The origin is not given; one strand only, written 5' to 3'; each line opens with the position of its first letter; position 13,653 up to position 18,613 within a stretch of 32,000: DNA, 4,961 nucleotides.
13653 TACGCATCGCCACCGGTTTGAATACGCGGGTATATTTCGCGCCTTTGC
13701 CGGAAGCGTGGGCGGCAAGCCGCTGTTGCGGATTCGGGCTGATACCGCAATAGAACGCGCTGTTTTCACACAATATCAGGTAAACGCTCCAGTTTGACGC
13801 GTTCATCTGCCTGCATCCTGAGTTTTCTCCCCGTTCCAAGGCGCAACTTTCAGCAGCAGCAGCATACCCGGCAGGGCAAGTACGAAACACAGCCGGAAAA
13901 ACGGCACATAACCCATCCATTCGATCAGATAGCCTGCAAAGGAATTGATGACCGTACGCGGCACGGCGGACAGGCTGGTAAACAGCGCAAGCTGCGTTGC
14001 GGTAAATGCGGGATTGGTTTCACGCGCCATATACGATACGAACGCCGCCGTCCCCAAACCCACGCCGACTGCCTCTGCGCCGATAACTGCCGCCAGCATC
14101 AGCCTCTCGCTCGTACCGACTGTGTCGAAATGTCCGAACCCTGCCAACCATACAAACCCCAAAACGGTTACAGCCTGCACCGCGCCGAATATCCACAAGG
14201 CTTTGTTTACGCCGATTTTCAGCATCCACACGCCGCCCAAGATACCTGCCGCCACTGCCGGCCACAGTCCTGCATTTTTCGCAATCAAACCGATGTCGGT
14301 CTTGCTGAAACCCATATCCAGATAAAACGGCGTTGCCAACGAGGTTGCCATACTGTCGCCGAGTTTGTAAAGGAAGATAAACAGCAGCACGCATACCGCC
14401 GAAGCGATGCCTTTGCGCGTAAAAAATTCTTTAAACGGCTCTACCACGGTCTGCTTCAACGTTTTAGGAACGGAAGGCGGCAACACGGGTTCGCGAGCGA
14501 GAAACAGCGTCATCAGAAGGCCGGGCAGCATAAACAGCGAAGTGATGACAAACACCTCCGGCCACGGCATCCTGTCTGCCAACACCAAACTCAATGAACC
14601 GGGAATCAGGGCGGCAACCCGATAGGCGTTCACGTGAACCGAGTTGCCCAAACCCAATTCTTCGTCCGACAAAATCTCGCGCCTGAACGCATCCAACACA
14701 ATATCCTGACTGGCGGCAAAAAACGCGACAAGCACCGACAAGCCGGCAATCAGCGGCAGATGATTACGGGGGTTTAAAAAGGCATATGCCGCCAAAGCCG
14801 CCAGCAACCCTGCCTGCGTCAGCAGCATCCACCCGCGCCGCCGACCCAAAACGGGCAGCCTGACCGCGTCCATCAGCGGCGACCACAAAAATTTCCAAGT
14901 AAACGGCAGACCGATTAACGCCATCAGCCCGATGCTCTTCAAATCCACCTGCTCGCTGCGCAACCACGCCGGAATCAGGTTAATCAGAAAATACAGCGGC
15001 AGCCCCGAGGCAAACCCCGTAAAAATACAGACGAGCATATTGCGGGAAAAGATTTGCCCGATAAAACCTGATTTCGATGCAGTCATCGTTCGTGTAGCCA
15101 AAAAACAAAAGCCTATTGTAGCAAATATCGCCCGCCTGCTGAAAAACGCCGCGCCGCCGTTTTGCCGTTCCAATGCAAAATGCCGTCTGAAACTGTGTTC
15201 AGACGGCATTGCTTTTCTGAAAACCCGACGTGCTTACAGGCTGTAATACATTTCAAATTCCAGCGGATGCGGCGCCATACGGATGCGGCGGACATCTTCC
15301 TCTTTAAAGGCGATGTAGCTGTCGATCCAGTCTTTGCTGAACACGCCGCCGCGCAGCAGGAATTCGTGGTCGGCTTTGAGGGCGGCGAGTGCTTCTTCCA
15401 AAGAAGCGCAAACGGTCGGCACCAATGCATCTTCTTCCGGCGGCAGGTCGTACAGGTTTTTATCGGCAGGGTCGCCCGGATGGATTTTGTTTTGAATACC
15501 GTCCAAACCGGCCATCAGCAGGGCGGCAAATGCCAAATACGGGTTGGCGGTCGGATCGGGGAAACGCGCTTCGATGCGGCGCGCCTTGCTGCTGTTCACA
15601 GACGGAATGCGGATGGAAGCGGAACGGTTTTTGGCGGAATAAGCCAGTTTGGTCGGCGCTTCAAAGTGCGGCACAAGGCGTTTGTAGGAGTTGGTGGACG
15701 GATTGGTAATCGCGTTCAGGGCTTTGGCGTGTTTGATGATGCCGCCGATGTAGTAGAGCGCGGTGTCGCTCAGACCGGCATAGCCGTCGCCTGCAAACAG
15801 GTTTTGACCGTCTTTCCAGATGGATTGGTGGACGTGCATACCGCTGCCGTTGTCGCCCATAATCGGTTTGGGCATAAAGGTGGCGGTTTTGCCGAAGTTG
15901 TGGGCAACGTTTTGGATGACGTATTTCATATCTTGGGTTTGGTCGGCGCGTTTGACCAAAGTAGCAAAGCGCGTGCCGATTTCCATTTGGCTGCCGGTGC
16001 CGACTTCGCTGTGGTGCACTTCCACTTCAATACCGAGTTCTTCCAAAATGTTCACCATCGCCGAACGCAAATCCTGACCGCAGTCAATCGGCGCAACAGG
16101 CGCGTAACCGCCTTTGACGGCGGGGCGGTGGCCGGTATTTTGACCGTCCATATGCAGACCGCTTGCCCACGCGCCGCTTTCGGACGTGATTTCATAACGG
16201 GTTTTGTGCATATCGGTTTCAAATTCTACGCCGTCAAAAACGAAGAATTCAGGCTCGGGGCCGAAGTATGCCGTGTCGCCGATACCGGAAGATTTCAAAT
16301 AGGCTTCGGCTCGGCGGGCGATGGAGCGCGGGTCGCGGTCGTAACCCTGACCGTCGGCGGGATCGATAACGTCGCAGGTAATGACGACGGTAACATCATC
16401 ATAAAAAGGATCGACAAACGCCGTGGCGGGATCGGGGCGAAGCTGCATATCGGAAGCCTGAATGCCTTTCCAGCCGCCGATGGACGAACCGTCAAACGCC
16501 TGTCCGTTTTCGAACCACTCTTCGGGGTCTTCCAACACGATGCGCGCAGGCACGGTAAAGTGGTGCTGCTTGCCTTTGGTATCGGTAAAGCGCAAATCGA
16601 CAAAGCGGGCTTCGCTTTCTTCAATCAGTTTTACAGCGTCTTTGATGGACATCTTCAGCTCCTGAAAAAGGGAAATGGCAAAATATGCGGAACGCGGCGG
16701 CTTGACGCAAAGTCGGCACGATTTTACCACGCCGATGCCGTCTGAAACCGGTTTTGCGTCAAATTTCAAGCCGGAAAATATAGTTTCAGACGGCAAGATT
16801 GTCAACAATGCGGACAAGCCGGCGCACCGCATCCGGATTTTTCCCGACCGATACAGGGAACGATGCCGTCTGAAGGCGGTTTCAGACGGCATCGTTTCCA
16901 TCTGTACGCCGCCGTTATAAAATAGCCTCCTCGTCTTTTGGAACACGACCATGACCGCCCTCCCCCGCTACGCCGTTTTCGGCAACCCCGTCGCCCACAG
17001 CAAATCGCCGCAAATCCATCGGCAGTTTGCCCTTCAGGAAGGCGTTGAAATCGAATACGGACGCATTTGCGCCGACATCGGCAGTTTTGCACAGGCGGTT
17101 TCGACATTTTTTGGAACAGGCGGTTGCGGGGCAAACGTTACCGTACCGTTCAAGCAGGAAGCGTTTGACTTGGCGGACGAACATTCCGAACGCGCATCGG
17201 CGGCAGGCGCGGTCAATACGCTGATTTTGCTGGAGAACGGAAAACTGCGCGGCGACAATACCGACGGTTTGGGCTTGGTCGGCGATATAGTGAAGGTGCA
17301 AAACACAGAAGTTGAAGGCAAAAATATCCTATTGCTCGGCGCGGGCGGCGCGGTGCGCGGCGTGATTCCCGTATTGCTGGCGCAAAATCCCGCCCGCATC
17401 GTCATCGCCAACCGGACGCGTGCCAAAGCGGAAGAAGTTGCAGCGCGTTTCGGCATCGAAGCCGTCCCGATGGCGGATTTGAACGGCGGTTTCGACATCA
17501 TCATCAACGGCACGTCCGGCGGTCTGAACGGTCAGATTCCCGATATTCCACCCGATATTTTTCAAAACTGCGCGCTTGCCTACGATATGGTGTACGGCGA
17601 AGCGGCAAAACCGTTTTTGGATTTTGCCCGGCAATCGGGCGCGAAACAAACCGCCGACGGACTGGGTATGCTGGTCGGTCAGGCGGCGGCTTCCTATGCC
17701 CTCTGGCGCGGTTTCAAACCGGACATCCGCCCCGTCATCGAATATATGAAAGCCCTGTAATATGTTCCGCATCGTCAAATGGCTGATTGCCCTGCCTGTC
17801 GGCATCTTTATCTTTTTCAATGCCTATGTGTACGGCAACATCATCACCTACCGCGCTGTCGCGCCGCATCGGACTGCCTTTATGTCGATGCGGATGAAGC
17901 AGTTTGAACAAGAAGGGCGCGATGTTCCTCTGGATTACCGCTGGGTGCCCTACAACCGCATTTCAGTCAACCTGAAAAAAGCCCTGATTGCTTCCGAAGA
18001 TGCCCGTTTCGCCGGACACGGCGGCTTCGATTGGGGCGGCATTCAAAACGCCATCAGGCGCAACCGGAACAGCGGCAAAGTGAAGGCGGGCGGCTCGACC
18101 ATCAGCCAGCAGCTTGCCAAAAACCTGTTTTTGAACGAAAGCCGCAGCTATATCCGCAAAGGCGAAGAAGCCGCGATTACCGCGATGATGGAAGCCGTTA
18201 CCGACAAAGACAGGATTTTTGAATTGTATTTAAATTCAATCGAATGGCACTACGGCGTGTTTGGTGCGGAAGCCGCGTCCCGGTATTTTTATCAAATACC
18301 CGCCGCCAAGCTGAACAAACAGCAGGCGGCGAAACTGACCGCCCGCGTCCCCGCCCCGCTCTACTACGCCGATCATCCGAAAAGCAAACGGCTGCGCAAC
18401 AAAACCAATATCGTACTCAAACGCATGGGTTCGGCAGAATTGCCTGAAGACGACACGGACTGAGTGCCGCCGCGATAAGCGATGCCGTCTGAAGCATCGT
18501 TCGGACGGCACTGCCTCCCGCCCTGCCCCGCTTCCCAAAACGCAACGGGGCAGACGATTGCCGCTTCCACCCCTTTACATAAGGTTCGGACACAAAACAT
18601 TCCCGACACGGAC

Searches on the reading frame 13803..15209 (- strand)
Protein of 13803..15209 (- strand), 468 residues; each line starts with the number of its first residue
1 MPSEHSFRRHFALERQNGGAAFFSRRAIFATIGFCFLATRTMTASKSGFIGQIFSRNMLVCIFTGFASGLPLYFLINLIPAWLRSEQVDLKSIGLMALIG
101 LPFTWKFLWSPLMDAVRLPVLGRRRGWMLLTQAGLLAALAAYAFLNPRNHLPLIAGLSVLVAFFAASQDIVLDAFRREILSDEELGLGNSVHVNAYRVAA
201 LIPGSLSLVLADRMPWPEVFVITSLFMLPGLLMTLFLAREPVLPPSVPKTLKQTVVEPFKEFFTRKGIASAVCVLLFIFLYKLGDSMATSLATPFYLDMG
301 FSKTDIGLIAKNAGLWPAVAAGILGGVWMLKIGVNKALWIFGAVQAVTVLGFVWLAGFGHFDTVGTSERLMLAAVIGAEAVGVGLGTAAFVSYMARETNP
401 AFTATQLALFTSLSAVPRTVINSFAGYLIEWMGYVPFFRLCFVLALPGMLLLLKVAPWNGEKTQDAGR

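Call 15: search_protein_families(library=pfam, proteins=[window:13803-15209:-], max_evalue=0.001)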
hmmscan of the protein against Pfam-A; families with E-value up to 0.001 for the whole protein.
window:13803-15209:- (468 aa): 2 families
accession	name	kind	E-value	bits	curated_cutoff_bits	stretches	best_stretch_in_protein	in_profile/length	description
PF07690.21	MFS_1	-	1.5e-21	77.1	33.4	1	62-417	2-342/347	Major Facilitator Superfamily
PF13000.13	Acatn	-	6.2e-10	38.7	23.7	1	60-133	6-79/546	Acetyl-coenzyme A transporter 1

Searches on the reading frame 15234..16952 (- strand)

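Call 15: search_protein_families(library=pfam, proteins=[window:15234-16952:-], max_evalue=0.001)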
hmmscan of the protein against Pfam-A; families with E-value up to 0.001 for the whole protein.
window:15234-16952:- (572 aa): 2 families
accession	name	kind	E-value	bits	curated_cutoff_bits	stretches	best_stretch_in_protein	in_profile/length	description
PF00120.29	Gln-synt_C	-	1.1e-140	469.1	24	1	206-569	2-344/344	Glutamine synthetase, catalytic domain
PF03951.24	Gln-synt_N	-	5.2e-29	100.1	33.4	1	115-198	2-82/82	Glutamine synthetase, beta-Grasp domain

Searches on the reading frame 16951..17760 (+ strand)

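Call 15: search_protein_families(library=pfam, proteins=[window:16951-17760:+], max_evalue=0.001)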
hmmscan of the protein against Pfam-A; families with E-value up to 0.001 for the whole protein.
window:16951-17760:+ (269 aa): 4 families
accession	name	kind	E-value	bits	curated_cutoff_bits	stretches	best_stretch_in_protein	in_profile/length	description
PF08501.16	Shikimate_dh_N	-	6.1e-23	81.3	27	1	9-91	1-83/83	Shikimate dehydrogenase substrate binding domain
PF01488.26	Shikimate_DH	-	3.3e-11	43.9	24.3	1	117-189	6-84/138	Shikimate / quinate 5-dehydrogenase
PF18317.6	SDH_C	-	1.9e-09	37.5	25.8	1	237-263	1-27/31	Shikimate 5'-dehydrogenase C-terminal domain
PF03435.24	Sacchrp_dh_NADP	-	8.8e-05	23.3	25.1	1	126-168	1-45/129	Saccharopine dehydrogenase NADP binding domain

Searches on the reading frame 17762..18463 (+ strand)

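Call 15: search_protein_families(library=pfam, proteins=[window:17762-18463:+], max_evalue=0.001)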
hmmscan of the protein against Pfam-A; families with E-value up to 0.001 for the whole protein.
window:17762-18463:+ (233 aa): 1 family
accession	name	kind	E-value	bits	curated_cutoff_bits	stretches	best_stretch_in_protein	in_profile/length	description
PF00912.28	Transgly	-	3.9e-49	166.9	27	1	59-222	14-177/178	Transglycosylase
